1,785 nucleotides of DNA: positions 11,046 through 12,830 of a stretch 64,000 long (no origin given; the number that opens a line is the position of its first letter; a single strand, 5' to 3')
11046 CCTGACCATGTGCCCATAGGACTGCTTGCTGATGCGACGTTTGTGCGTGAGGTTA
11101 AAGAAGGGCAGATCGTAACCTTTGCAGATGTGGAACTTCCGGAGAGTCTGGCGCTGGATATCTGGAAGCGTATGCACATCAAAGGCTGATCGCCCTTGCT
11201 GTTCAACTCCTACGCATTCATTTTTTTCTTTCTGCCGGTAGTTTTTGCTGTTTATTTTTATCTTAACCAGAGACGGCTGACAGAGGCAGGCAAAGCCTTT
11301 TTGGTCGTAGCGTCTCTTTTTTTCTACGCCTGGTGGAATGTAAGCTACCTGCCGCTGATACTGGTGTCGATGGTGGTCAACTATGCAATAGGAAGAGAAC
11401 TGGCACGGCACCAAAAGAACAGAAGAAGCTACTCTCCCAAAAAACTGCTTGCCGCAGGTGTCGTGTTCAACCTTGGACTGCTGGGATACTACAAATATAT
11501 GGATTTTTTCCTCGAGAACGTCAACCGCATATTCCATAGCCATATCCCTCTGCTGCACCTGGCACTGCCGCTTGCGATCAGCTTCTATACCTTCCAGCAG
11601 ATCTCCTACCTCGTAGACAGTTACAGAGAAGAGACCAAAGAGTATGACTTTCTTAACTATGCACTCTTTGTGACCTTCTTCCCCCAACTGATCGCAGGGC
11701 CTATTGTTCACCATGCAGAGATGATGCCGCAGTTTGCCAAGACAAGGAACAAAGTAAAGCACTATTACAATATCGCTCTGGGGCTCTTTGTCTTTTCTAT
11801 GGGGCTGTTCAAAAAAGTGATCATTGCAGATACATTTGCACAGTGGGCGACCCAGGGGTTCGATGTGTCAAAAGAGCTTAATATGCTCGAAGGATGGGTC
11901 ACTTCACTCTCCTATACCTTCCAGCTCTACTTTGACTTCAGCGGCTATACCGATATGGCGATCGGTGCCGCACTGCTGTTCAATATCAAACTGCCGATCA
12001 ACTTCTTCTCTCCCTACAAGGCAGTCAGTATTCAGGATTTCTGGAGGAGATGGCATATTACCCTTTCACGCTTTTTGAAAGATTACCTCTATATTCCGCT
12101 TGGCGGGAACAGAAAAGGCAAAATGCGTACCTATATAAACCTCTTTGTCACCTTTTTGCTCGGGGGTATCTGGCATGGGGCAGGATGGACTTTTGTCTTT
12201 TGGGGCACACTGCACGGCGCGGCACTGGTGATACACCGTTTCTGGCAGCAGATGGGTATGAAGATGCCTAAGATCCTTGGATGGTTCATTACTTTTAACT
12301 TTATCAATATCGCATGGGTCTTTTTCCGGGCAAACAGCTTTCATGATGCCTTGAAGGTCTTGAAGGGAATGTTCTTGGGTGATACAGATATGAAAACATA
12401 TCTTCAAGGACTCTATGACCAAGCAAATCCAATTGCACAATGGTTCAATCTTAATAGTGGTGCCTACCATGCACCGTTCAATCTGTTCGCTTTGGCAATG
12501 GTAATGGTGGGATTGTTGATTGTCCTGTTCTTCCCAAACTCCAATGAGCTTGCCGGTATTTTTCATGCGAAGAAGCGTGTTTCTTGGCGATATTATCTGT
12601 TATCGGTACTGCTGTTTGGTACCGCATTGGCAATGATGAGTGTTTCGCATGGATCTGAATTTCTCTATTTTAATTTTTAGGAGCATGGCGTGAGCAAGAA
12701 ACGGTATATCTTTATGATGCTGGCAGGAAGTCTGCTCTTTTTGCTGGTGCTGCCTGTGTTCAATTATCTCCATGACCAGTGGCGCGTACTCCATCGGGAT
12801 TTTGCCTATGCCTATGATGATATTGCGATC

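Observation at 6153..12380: Perfect 1,190-bp direct repeat duplicates the first 395 codons of an MBOAT gene (period 5,038 bp)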

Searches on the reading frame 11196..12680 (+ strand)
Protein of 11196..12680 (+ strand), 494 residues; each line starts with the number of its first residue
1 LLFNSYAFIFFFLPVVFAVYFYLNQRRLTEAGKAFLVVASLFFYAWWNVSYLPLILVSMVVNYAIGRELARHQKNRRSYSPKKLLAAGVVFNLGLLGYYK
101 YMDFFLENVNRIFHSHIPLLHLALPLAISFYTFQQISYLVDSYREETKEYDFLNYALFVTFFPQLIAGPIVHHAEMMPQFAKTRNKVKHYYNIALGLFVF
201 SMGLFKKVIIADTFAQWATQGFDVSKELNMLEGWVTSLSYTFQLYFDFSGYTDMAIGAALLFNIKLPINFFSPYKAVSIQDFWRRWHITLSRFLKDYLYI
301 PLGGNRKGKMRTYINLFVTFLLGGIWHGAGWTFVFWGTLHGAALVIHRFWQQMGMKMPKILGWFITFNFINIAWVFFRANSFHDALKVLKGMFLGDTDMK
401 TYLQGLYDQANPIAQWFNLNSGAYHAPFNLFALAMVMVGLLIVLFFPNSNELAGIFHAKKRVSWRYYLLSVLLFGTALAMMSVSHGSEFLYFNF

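Call 4: search_protein_families(library=pfam, proteins=[window:11196-12680:+])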
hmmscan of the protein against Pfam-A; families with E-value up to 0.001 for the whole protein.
window:11196-12680:+ (494 aa): 2 families
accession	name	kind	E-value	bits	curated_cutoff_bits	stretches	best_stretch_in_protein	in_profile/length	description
PF03062.24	MBOAT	-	1.1e-40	140.5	27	1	109-380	62-331/337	MBOAT, membrane-bound O-acyltransferase family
PF13813.11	MBOAT_2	-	2.1e-08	34.8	25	1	269-332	4-69/85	Membrane bound O-acyl transferase family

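Call 5: search_protein_families(library=ncbifam, proteins=[window:11196-12680:+])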
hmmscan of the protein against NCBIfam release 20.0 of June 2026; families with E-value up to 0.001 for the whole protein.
window:11196-12680:+ (494 aa): 1 family
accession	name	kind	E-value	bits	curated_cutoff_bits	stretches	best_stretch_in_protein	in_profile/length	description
TIGR04091.1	LTA_dltB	equivalog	2.8e-44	151.9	375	1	8-377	5-376/380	D-alanyl-lipoteichoic acid biosynthesis protein DltB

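Call 12: find_homologous_proteins(query=window:11196-12680:+)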
Query window:11196-12680:+ (494 aa): 8000 proteins with E <= 0.001 among 8000 candidates; the best 120 are listed.
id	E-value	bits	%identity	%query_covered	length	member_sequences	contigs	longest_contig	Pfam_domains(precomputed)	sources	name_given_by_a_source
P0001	1.8e-269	913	87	100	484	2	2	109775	PF03062.25,PF13813.12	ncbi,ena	-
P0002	1.4e-253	860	76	96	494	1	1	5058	PF03062.25,PF13813.12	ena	-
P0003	6.2e-252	855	75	100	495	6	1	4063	PF03062.25,PF13813.12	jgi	jgi:D-alanyl-lipoteichoic acid acyltransferase DltB (MBOAT superfamily)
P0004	7.1e-251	852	75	96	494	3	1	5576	PF03062.25,PF13813.12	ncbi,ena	-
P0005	2.7e-239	813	75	100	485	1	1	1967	PF03062.25,PF13813.12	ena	-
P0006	4.8e-238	809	74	100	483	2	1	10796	PF03062.25,PF13813.12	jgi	-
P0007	9.5e-238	808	76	100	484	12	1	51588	PF03062.25,PF13813.12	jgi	-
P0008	4.3e-236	803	74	100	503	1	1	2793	PF03062.25,PF13813.12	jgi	-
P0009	3.2e-235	800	74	100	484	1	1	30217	PF03062.25,PF13813.12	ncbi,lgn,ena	-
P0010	4.1e-235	800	73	100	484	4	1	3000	PF03062.25,PF13813.12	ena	-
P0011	1.4e-234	798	73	100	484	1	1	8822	PF03062.25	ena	-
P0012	5.1e-234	796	73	100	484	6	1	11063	PF03062.25,PF13813.12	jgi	-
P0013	7.7e-234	795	73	100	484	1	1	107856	PF03062.25,PF13813.12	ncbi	-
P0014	3.0e-232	790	73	100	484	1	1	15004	PF03062.25,PF13813.12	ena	-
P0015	1.5e-230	784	72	100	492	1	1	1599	PF03062.25,PF13813.12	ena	-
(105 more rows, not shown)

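Call 15: find_encoding_contigs(protein=P0001, flank=10000, max_places=6)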
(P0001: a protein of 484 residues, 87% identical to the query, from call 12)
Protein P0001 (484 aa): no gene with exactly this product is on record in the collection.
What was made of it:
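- Tried and rejected: An exact look-up of MBOAT-1 (P0001) in the contig index failed (call 15).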

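Call 16: find_related_loci(query=window:11196-12680:+, collection=genome_contigs, flank=10000)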
Query window:11196-12680:+ (494 aa) in genome_contigs; peptide patterns used: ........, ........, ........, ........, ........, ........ (x = any residue, [..] = any of these).
600 stretches matched a pattern (row limit reached: there are more); 599 encode a relative of the query (tblastn E <= 1e-3); the best 80 are kept; 80 distinct loci.
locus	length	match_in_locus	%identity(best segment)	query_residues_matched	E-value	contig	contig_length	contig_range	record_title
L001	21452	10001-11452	68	1-494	0e+0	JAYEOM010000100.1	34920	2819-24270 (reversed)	MAG: Campylobacterota bacterium isolate MAG029 MAG029_100, whole genome shotgun sequence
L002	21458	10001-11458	65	1-494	0e+0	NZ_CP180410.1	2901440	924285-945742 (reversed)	Sulfurovum sp. CS9 chromosome, complete genome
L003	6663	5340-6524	78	1-396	0e+0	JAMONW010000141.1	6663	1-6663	MAG: Campylobacteraceae bacterium isolate 4281-140_metabat2_scaf2bin.078_VB 4281-140_scaffold_6028_c1, whole genome shot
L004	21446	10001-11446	66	1-494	0e+0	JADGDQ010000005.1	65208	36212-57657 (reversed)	MAG: Sulfurovaceae bacterium isolate BB14 NODE_393_length_65208_cov_10.460382, whole genome shotgun sequence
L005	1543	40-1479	66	1-494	0e+0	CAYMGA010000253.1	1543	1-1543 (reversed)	MAG TPA_asm: uncultured Nitratifractor sp. isolate SRP163575_co3_36 genome assembly, contig: NODE_78948_length_1543_cov_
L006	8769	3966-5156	73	1-399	0e+0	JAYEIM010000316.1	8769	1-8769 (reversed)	MAG: Campylobacterota bacterium isolate MAG191 MAG191_316, whole genome shotgun sequence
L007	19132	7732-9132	64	1-494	0e+0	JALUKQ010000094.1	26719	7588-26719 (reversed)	MAG: Campylobacteraceae bacterium isolate S144_metabat2_scaf2bin.142 S144_NODE_361_length_26719_cov_21.500376, whole gen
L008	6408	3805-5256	65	1-494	0e+0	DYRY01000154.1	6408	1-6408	MAG TPA_asm: Anaeromyxobacter dehalogenans isolate SulCav_PC08_3_29_11 SulCav_PC08-3_11061_length_6408_cov_11.486384, wh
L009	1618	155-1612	63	1-494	0e+0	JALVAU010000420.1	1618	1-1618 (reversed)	MAG: Campylobacteraceae bacterium isolate 132-544_metabat2_scaf2bin.110 132-544_scaffold_61515_c1, whole genome shotgun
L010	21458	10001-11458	63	1-494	0e+0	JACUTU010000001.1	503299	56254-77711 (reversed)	MAG: Sulfurospirillum sp. isolate Kmv13 NODE_1_length_503299_cov_259.428444, whole genome shotgun sequence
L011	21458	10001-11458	61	1-494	0e+0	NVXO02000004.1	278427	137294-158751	MAG: Sulfurimonas sp. isolate NORP9 Contig_source1383C_60, whole genome shotgun sequence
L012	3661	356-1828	60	1-494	0e+0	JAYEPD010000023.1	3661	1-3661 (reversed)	MAG: Campylobacterota bacterium isolate MAG011 MAG011_23, whole genome shotgun sequence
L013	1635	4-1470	62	1-494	0e+0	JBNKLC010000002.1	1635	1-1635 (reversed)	MAG: Arcobacteraceae bacterium isolate H1H2.bin.25.orig k141_1272340, whole genome shotgun sequence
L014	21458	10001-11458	61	1-494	0e+0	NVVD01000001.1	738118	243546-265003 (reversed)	MAG: Candidatus Cloacimonadota bacterium isolate NORP72 Contig_source1382A_5, whole genome shotgun sequence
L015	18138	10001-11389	63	1-494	0e+0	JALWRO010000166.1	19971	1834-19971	MAG: Campylobacterales bacterium isolate M2_metabat1_scaf2bin.234 M2_NODE_2699_length_19971_cov_2.729087, whole genome s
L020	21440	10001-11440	58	1-494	0e+0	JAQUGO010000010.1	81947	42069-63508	MAG: Sulfurospirillaceae bacterium isolate STCSWMC_226 NODE_454_length_81947_cov_187.425593_ST_CSWMC, whole genome shotg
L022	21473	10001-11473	58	1-494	0e+0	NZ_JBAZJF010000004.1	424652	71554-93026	MAG: Sulfuricurvum sp. isolate SO_2017_LW4_112 scaffold_58_c1_LW137-91_2017, whole genome shotgun sequence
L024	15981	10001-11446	61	1-494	0e+0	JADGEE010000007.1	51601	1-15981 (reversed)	MAG: Campylobacteraceae bacterium isolate BB28 NODE_566_length_51601_cov_8.350685, whole genome shotgun sequence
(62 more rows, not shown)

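Call 27: find_encoding_contigs(protein=P0002, flank=6000, max_places=3)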
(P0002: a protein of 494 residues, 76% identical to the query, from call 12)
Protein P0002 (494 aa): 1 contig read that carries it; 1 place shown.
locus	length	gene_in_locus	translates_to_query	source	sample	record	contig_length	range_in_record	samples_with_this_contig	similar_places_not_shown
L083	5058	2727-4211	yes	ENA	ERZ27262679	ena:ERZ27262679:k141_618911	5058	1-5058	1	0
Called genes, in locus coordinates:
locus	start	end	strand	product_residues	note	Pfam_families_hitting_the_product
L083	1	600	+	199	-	?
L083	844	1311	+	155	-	-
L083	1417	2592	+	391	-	PF01699:Na_Ca_ex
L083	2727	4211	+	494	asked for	PF03062:MBOAT, PF13813:MBOAT_2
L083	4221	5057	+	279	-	?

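Call 28: find_encoding_contigs(protein=P0004, flank=6000, max_places=3)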
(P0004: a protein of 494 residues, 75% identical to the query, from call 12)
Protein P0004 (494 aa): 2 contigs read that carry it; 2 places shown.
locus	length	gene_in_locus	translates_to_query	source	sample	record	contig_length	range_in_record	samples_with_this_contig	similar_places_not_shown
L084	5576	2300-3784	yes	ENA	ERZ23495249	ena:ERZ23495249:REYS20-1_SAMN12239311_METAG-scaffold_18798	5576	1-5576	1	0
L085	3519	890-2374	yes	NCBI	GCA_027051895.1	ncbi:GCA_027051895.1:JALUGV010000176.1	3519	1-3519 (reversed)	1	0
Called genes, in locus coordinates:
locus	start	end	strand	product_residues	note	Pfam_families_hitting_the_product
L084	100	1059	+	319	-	PF00535:Glycos_transf_2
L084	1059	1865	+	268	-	PF04794:YdjC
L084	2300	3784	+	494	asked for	PF03062:MBOAT, PF13813:MBOAT_2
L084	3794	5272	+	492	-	-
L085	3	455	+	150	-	?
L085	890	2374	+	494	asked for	PF03062:MBOAT, PF13813:MBOAT_2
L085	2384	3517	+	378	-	?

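Call 34: search_protein_families(library=pfam, max_evalue=1, proteins=[L007:9148-10149:+, L007:13527-14600:+, L020:6603-7580:+, L020:11450-12517:+, L022:11488-12615:+, L022:19638-20633:+, L024:8972-9994:+, L024:11458-12408:+])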
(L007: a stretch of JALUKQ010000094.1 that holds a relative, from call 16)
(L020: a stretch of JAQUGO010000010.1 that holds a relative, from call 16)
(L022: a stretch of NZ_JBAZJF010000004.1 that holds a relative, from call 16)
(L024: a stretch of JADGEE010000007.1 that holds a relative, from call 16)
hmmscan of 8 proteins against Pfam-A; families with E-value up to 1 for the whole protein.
L007:9148-10149:+ (333 aa): 0 families

L007:13527-14600:+ (357 aa): 1 family
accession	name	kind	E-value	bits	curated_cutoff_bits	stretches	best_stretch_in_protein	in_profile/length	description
PF07441.16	BofA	-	0.34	11.5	26.1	1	3-33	16-46/75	SigmaK-factor processing regulatory protein BofA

L020:6603-7580:+ (325 aa): 2 families
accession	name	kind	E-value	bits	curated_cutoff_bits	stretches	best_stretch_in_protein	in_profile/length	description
PF13580.11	SIS_2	-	0.18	12.3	27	1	53-81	28-56/138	SIS domain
PF02831.20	gpW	-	0.26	11.6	22.5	1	299-317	33-51/66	gpW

L020:11450-12517:+ (355 aa): 2 families
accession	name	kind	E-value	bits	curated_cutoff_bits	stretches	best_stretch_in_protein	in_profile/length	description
PF16822.11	ALGX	-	1.9e-05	24.9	26.5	1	237-341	11-117/268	SGNH hydrolase-like domain, acetyltransferase AlgX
PF00022.25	Actin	-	0.0052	15.9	27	1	101-259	182-321/410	Actin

L022:11488-12615:+ (375 aa): 1 family
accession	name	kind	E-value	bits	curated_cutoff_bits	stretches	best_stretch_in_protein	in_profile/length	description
PF07611.17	DUF1574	-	0.0019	18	29.1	1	67-314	65-326/342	Protein of unknown function (DUF1574)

L022:19638-20633:+ (331 aa): 3 families
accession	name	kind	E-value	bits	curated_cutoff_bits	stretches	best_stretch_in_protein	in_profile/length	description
PF07555.19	NAGidase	-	0.0072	16.1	25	1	226-269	53-98/295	beta-N-acetylglucosaminidase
PF08154.18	NLE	-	0.022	15.6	23.4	1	196-250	4-56/68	NLE (NUC135) domain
PF17300.7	FIN1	-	0.24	11.4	25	1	162-237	151-224/242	Filaments in between nuclei protein-1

L024:8972-9994:+ (340 aa): 1 family
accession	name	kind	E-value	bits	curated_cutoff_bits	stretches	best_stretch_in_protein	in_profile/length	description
PF08006.16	HAAS_TM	-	0.061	13.9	28.3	1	7-44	52-89/117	HAAS transmembrane region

L024:11458-12408:+ (316 aa): 0 families
